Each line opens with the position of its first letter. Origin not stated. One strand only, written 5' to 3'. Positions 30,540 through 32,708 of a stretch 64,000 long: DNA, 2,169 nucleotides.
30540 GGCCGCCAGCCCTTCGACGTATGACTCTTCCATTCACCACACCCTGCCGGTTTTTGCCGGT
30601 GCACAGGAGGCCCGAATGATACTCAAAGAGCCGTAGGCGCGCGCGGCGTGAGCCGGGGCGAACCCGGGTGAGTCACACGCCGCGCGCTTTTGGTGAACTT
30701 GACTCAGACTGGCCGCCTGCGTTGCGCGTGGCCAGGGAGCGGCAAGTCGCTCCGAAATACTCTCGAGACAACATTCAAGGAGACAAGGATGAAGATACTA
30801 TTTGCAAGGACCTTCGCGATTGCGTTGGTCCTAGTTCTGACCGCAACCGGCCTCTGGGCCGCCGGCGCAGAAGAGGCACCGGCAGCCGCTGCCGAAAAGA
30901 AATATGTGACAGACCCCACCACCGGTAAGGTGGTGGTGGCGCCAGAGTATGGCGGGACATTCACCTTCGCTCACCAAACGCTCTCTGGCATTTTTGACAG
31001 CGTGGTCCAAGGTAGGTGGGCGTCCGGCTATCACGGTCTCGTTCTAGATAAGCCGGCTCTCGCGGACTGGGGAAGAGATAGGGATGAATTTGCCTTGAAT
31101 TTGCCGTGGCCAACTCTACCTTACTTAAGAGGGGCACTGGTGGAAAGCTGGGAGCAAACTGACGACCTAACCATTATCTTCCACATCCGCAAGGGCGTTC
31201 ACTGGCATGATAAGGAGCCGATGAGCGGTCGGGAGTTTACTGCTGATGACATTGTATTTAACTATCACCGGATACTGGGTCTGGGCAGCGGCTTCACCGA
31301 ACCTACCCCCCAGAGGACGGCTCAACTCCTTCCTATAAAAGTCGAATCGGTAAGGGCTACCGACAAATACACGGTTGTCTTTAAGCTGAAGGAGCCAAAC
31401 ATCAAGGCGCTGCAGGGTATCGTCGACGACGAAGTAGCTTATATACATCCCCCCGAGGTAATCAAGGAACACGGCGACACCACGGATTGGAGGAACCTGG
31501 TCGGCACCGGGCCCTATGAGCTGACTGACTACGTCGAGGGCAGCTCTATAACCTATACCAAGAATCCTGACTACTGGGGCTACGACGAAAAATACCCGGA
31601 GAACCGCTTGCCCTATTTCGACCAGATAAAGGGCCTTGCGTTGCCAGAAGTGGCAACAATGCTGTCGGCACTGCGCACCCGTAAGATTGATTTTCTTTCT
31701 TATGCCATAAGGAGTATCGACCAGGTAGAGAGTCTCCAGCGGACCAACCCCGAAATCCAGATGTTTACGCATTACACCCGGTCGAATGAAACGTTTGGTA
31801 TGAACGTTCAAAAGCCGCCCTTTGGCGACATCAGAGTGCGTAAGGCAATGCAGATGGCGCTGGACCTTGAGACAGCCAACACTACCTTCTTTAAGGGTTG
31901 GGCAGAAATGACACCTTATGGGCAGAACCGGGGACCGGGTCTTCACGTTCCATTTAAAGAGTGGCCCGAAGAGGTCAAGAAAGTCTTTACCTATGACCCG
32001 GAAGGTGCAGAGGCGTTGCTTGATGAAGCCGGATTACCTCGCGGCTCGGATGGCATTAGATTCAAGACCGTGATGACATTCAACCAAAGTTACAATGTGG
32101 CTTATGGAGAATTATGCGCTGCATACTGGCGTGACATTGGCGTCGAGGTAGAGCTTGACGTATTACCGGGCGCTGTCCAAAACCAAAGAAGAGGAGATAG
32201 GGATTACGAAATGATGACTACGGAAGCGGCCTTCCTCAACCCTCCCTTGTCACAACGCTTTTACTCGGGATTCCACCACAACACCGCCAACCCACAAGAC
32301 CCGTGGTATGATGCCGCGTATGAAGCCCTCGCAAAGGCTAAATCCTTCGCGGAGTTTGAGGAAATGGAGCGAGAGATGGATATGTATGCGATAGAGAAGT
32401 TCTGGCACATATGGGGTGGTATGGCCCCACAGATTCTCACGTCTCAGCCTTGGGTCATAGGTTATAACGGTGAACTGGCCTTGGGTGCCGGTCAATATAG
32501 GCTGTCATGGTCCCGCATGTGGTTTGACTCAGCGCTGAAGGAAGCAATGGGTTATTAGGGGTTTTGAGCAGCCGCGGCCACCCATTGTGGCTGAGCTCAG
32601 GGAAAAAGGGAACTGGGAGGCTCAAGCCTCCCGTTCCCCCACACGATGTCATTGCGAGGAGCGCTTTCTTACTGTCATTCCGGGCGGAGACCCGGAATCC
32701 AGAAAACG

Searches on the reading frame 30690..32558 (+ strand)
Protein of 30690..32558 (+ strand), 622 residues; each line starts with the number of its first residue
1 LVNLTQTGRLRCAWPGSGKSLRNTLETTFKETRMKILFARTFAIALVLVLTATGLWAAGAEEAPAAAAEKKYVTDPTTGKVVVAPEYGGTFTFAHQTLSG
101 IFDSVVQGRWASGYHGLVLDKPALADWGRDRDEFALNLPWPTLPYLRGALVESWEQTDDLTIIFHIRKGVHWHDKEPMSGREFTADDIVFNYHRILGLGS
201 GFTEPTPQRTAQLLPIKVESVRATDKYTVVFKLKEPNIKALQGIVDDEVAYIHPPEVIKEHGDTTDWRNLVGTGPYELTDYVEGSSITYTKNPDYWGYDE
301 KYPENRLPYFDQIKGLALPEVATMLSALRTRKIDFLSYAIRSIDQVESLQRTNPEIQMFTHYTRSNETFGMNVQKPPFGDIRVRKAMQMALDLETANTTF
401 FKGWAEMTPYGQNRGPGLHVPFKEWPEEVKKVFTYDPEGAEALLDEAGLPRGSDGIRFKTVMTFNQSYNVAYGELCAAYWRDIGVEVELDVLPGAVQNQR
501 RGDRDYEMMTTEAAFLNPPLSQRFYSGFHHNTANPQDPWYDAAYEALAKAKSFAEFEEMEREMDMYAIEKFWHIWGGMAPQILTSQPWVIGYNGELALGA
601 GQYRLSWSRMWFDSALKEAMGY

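Call 6: search_protein_families(library=pfam, proteins=[window:30690-32558:+])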
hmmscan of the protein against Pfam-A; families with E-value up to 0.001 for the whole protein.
window:30690-32558:+ (622 aa): 1 family
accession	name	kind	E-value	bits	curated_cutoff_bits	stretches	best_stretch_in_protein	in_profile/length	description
PF00496.27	SBP_bac_5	-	9.1e-69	232.7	32.4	1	147-531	3-364/368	Bacterial extracellular solute-binding proteins, family 5 Middle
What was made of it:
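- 30789..32558 (+): SBP2. 589 aa with a Sec-type signal peptide and no lipobox cysteine. PF00496, E 9e-69 (call 6).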

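Call 8: search_protein_families(library=ncbifam, proteins=[window:30690-32558:+], max_evalue=0.00001)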
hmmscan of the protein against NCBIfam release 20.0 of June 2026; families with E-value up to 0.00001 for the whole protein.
window:30690-32558:+ (622 aa): 10 families
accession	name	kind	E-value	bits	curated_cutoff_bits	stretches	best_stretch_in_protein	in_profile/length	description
TIGR02294.1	nickel_nikA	equivalog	7.2e-24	84.2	393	1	148-512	50-399/501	nickel ABC transporter substrate-binding protein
NF045467.1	Opp4A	equivalog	1.8e-23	82.6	650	1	218-489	153-430/556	oligopeptide ABC transporter substrate-binding protein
NF011689.0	PRK15109.1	equivalog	6.9e-22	77.8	560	1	148-509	81-433/547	ABC transporter substrate-binding protein SapA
NF043070.1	DppA_dipep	equivalog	7.3e-21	74.3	1005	1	147-489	75-409/535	dipeptide ABC transporter periplasmic-binding protein DppA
TIGR04028.1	SBP_KPN_01854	hypoth_equivalog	2.4e-20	72.6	468.5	1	152-509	50-397/509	TIGR04028 family ABC transporter substrate-binding protein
NF011684.0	PRK15104.1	equivalog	1.8e-16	59.9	947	1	150-490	86-419/543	oligopeptide ABC transporter substrate-binding protein OppA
NF047575.1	opine_bind_CntA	exception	1.3e-15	57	800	1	147-510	78-430/535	staphylopine-dependent metal ABC transporter substrate-binding lipoprotein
NF007287.0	PRK09755.1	equivalog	5.8e-15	55.1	1098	1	149-461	79-382/535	ABC transporter substrate-binding protein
NF011942.0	PRK15413.1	equivalog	5.9e-15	54.9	594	1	149-453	74-347/512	glutathione ABC transporter substrate-binding protein GsiB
NF045468.1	Opp5A_nikA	equivalog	1.1e-14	53.9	600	1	148-455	59-323/488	nickel ABC transporter substrate-binding protein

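Call 39: search_solved_structures(query=window:30789-32558:+, max_evalue=1e-10)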
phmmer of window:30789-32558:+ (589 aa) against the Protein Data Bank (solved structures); distinct sequences matched with E-value up to 1e-10: 42.
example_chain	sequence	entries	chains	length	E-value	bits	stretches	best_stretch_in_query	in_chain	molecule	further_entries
1dpp_A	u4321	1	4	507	1.6e-23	86.8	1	116-467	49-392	DIPEPTIDE BINDING PROTEIN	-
8z1y_F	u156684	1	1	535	1.9e-23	86.5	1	116-467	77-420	Dipeptide-binding protein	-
1dpe_A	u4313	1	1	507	2e-23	86.5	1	116-464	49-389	DIPEPTIDE-BINDING PROTEIN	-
8z1z_F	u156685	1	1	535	2.3e-23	86.2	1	116-468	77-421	Dipeptide-binding protein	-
5u4o_A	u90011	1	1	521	7.2e-21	78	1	116-460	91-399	ABC transporter substrate-binding protein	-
6ofq_A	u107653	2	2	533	4.4e-20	75.4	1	113-477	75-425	Heme-binding protein A / AI-2 binding protein A | Heme-binding protein A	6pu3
5f1q_A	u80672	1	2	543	1.2e-18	70.7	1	115-474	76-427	Periplasmic dipeptide transport protein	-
4zec_A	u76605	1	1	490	1.6e-18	70.2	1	98-462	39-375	ABC transporter, substrate binding protein (Agrocinopines A and B)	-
8cke_A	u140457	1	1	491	1.7e-18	70.2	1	98-462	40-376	ABC transporter substrate-binding protein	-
4ra1_A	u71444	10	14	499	1.7e-18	70.2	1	98-462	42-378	ABC transporter, substrate binding protein (Agrocinopines A and B) | ABC transporter substrate-binding protein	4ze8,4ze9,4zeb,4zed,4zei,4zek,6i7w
3tpa_A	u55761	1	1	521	2.8e-18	69.5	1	116-527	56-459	Heme-binding protein A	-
3m8u_A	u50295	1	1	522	5.8e-18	68.4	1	114-456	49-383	Heme-binding protein A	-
6dqq_A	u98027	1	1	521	2.4e-17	66.4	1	116-561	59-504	Periplasmic oligopeptide-binding protein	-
6dqr_A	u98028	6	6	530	2.5e-17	66.3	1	116-561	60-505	Periplasmic oligopeptide-binding protein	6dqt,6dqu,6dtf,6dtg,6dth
8upi_A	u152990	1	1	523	5.7e-17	65.1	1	110-425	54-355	Peptide ABC transporter substrate-binding protein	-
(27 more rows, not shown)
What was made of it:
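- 30789..32558 (+): Best PDB sequence matches are DppA, HbpA and AccA at E 1e-18 to 1e-23 (call 39).
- On PepT-family (Dpp/Opp/Nik) ABC importer: PDB matches are spread over DppA, HbpA, AccA, OppA and chitin-oligosaccharide binders (call 39).
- Closest known: Agrocinopine acc operon of Agrobacterium. Same: AccA is among the PDB sequence matches of SBP2 (call 39).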

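Call 46: find_homologous_proteins(query=window:30789-32558:+, max_evalue=1e-20)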
Query window:30789-32558:+ (589 aa): 2246 proteins with E <= 1e-20 among 8000 candidates; the best 120 are listed.
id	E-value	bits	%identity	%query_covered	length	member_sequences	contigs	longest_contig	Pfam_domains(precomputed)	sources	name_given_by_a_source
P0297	0.0e+0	1385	100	100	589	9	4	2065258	PF00496.28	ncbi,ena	-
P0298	4.9e-293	992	73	99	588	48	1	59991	PF00496.28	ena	-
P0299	1.7e-285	967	71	100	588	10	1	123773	PF00496.28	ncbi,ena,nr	ncbi:MAG: ABC transporter substrate-binding protein [Spirochaetaceae bacterium]|nr:ABC transporter s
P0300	2.1e-285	967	71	100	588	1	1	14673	PF00496.28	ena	-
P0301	2.3e-279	947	71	99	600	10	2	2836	PF00496.28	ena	-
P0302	1.3e-277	941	70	99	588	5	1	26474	PF00496.28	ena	-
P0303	1.9e-265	901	67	100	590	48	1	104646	PF00496.28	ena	-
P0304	5.5e-264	896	67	99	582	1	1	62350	PF00496.28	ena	-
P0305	3.2e-262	890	66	99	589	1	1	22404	PF00496.28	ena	-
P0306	2.9e-251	854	64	100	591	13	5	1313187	PF00496.28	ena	-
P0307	3.2e-248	844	66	95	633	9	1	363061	PF00496.28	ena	-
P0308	3.3e-239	814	61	99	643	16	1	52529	PF00496.28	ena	-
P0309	2.2e-223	762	59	99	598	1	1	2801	PF00496.28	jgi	jgi:peptide/nickel transport system substrate-binding protein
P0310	6.7e-216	737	59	100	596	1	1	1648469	PF00496.28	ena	-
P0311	3.5e-214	731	57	100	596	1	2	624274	PF00496.28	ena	-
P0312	1.0e-213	730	56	100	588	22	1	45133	PF00496.28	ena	-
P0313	1.2e-213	730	58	99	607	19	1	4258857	PF00496.28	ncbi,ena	-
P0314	1.8e-212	726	56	99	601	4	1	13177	PF00496.28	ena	-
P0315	7.7e-212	724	57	100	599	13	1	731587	PF00496.28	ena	-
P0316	1.2e-211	723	56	100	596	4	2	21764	PF00496.28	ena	-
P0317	1.4e-210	719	57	100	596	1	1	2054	PF00496.28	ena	-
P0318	2.0e-210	719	57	100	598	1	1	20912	PF00496.28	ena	-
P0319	3.1e-210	718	57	99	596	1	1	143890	PF00496.28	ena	-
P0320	4.4e-210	718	56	100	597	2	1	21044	PF00496.28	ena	-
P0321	5.7e-210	717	57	100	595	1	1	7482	PF00496.28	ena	-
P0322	5.7e-210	717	57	100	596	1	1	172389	PF00496.28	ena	-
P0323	7.5e-210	717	57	100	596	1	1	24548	PF00496.28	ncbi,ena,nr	ncbi:MAG: ABC transporter substrate-binding protein [Spirochaetaceae bacterium]|nr:ABC transporter s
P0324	9.2e-210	717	57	100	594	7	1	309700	PF00496.28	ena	-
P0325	1.2e-209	716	57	100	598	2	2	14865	PF00496.28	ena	-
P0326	1.2e-209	716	55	100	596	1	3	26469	PF00496.28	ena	-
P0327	1.5e-209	716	58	99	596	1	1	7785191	PF00496.28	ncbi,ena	-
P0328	2.1e-209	716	57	99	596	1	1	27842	PF00496.28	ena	-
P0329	2.8e-209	715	57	99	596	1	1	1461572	PF00496.28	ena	-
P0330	1.0e-208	713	56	99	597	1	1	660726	PF00496.28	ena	-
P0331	1.1e-208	713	56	99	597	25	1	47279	PF00496.28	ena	-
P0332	1.9e-208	712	57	100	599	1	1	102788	PF00496.28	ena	-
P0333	2.1e-208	712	57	99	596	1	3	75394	PF00496.28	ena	-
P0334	2.1e-208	712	57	99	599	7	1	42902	PF00496.28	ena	-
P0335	2.3e-208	712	57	100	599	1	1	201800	PF00496.28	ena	-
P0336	2.8e-207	709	55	100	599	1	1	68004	PF00496.28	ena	-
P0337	7.0e-207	707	57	100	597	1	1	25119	PF00496.28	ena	-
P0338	1.1e-205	703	56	100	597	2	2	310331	PF00496.28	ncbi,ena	-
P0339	3.1e-205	702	55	100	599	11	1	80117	PF00496.28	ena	-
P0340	1.6e-204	699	55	99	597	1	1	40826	PF00496.28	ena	-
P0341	1.8e-204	699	54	99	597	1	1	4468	PF00496.28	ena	-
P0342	2.3e-204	699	56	99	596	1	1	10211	PF00496.28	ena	-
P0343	2.6e-204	699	56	100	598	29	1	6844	PF00496.28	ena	-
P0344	6.4e-204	697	56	100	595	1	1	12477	PF00496.28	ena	-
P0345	6.7e-204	697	54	99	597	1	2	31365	PF00496.28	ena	-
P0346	1.6e-203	696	53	99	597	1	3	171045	PF00496.28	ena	-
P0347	2.7e-203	695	53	99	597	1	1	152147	PF00496.28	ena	-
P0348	3.2e-203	695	53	99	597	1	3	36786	PF00496.28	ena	-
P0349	5.5e-203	694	55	99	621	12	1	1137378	PF00496.28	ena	-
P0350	1.5e-202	693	55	100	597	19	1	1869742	PF00496.28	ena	-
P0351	3.3e-202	692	56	97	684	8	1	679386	PF00496.28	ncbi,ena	-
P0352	3.8e-202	692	55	100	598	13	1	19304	PF00496.28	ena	-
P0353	8.1e-202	691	55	98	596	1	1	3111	PF00496.28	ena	-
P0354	1.8e-201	689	54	94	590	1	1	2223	PF00496.28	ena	-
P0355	3.4e-201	688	58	94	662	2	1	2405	PF00496.28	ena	-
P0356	3.5e-201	688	55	100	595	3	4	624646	PF00496.28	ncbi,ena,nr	ncbi:MAG: ABC transporter substrate-binding protein [bacterium]|nr:ABC transporter substrate-binding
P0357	1.3e-200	687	54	100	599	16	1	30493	PF00496.28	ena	-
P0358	1.5e-200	686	55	98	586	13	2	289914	PF00496.28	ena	-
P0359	1.7e-200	686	55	100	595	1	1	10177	PF00496.28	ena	-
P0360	2.9e-200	685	55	100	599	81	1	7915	PF00496.28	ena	-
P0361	3.0e-200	685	55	100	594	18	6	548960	PF00496.28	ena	-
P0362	3.4e-200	685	55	99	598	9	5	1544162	PF00496.28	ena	-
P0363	1.0e-199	684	56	99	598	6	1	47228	PF00496.28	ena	-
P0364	3.1e-199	682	52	100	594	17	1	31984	PF00496.28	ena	-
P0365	4.3e-199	682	58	92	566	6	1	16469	PF00496.28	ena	-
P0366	6.0e-199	681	53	97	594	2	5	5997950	PF00496.28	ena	-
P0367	1.7e-198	680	57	94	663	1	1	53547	PF00496.28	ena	-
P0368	2.6e-198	679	55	100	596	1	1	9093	PF00496.28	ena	-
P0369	3.3e-198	679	53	99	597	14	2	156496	PF00496.28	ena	-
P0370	4.2e-198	678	53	98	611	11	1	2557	PF00496.28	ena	-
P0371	4.4e-198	678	53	100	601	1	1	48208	PF00496.28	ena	-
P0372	4.6e-198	678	54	99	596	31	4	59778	PF00496.28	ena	-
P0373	6.0e-198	678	54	100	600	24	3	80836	PF00496.28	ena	-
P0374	1.8e-197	676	53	100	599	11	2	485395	PF00496.28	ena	-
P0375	2.2e-197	676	56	94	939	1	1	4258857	PF05569.18,PF00496.28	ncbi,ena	-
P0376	2.8e-197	676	52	100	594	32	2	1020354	PF00496.28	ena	-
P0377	3.2e-197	675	54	100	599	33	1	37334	PF00496.28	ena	-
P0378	4.6e-197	675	55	100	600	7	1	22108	PF00496.28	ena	-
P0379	6.6e-197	674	54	100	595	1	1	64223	PF00496.28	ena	-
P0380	7.5e-197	674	54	100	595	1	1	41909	PF00496.28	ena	-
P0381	1.6e-196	673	54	100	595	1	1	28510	PF00496.28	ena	-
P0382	2.8e-196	672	54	100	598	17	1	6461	PF00496.28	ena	-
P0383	3.3e-196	672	55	99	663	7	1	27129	PF00496.28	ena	-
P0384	8.9e-196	671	54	100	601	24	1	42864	PF00496.28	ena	-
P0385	1.1e-195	670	53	99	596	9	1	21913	PF00496.28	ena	-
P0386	2.3e-195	669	52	100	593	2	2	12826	PF00496.28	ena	-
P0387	3.9e-195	668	56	94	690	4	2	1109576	PF00496.28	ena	-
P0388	1.8e-194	666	53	100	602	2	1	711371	PF00496.28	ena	-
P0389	1.8e-194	666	54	99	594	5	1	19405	PF00496.28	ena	-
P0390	1.9e-194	666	56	99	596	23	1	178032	PF00496.28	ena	-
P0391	5.6e-194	665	54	99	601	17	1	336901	PF00496.28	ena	-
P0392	9.6e-194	664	52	100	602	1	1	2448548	PF00496.28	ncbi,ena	-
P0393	5.3e-193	661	52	99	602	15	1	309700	PF00496.28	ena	-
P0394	1.1e-192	660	53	100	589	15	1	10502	PF00496.28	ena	-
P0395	2.3e-192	659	55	99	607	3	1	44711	PF00496.28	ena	-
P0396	2.5e-192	659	53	100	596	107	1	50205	PF00496.28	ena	-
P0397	3.8e-192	659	53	100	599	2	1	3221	PF00496.28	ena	-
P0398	4.2e-192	658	51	100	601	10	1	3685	PF00496.28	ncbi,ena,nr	ncbi:MAG: ABC transporter substrate-binding protein [Spirochaetaceae bacterium]|nr:ABC transporter s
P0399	7.1e-192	658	54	94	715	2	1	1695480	PF05569.18,PF00496.28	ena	-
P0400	7.8e-192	658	53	100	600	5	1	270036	PF00496.28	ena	-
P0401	9.0e-192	657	55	94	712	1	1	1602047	PF00496.28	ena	-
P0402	1.0e-191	657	53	99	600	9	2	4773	PF00496.28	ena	-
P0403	1.9e-191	656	52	99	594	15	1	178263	PF00496.28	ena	-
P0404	2.8e-191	656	54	100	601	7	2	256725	PF00496.28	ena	-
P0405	3.5e-191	655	53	99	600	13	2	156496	PF00496.28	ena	-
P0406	7.1e-191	654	53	100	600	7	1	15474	PF00496.28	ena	-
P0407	8.1e-191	654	55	94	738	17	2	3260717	PF00496.28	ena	-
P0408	1.6e-190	653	53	100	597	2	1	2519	PF00496.28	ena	-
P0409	2.3e-190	653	54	100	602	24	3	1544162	PF00496.28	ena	-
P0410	2.7e-190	653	51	99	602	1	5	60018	PF00496.28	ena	-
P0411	3.4e-190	652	56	94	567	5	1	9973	PF00496.28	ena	-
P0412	4.1e-190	652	55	94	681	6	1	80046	PF00496.28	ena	-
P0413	4.8e-190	652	54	100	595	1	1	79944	PF00496.28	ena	-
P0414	5.0e-190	652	54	99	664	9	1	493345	PF00496.28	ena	-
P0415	7.6e-190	651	52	99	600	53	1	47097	PF00496.28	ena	-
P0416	9.0e-190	651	56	94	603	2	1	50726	PF00496.28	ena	-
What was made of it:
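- More than 120 distinct 90%-identity clusters lie at 51-73% identity (call 46).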

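Call 69: list_cluster_members(proteins=[P0297, P0299, P0313, P0323, P0327, P0338, P0351, P0356, P0392, P0398])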
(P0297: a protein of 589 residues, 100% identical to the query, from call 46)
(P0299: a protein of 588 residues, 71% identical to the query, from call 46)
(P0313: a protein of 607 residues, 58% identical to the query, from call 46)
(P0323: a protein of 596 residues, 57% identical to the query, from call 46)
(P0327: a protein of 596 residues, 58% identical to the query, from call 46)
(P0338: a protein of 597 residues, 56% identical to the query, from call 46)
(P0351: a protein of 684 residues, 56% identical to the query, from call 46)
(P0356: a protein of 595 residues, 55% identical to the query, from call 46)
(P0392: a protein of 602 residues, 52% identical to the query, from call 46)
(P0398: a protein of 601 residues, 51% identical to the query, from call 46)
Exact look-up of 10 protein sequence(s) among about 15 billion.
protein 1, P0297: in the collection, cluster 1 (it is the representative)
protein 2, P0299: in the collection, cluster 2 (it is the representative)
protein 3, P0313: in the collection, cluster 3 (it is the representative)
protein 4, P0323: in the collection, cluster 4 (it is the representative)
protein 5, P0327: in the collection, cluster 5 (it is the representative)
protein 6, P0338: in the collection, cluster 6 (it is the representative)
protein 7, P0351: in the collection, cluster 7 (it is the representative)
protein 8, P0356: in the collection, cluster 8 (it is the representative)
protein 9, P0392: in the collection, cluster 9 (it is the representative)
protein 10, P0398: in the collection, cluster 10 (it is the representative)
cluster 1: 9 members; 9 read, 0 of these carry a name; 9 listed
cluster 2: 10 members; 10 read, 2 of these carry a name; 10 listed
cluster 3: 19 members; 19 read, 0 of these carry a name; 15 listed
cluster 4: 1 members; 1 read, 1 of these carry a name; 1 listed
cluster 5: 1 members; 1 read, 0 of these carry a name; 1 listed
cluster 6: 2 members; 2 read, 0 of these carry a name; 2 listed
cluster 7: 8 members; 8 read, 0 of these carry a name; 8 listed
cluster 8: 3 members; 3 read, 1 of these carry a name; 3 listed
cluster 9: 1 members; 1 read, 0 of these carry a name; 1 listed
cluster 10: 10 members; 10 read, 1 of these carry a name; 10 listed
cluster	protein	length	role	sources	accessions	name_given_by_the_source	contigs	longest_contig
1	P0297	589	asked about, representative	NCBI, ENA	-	-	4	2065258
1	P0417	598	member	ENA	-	-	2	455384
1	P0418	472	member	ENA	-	-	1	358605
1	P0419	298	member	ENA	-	-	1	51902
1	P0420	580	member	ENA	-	-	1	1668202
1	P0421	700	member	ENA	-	-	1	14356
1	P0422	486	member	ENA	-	-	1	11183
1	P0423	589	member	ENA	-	-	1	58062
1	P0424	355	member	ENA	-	-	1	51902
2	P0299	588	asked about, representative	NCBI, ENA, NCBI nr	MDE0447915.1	MAG: ABC transporter substrate-binding protein [Spirochaetaceae bacterium] | ABC transporter substrate-binding protein [Spirochaetaceae bacterium]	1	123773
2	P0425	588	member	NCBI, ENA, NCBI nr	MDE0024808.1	MAG: ABC transporter substrate-binding protein [Spirochaetaceae bacterium] | ABC transporter substrate-binding protein [Spirochaetaceae bacterium]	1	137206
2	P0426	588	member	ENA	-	-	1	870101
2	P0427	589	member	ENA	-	-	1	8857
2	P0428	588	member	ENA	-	-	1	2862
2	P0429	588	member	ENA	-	-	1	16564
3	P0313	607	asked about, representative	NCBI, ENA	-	-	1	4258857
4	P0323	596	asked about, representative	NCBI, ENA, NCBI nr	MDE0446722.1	MAG: ABC transporter substrate-binding protein [Spirochaetaceae bacterium] | ABC transporter substrate-binding protein [Spirochaetaceae bacterium]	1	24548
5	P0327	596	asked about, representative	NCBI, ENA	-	-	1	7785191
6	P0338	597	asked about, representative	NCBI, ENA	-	-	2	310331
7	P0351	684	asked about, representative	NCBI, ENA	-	-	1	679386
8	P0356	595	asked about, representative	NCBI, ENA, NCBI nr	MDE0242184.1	MAG: ABC transporter substrate-binding protein [bacterium] | ABC transporter substrate-binding protein [bacterium]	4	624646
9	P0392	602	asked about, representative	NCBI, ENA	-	-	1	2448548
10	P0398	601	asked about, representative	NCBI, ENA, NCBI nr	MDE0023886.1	MAG: ABC transporter substrate-binding protein [Spirochaetaceae bacterium] | ABC transporter substrate-binding protein [Spirochaetaceae bacterium]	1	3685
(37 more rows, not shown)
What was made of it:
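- Many SBP cluster members are truncated (call 69).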
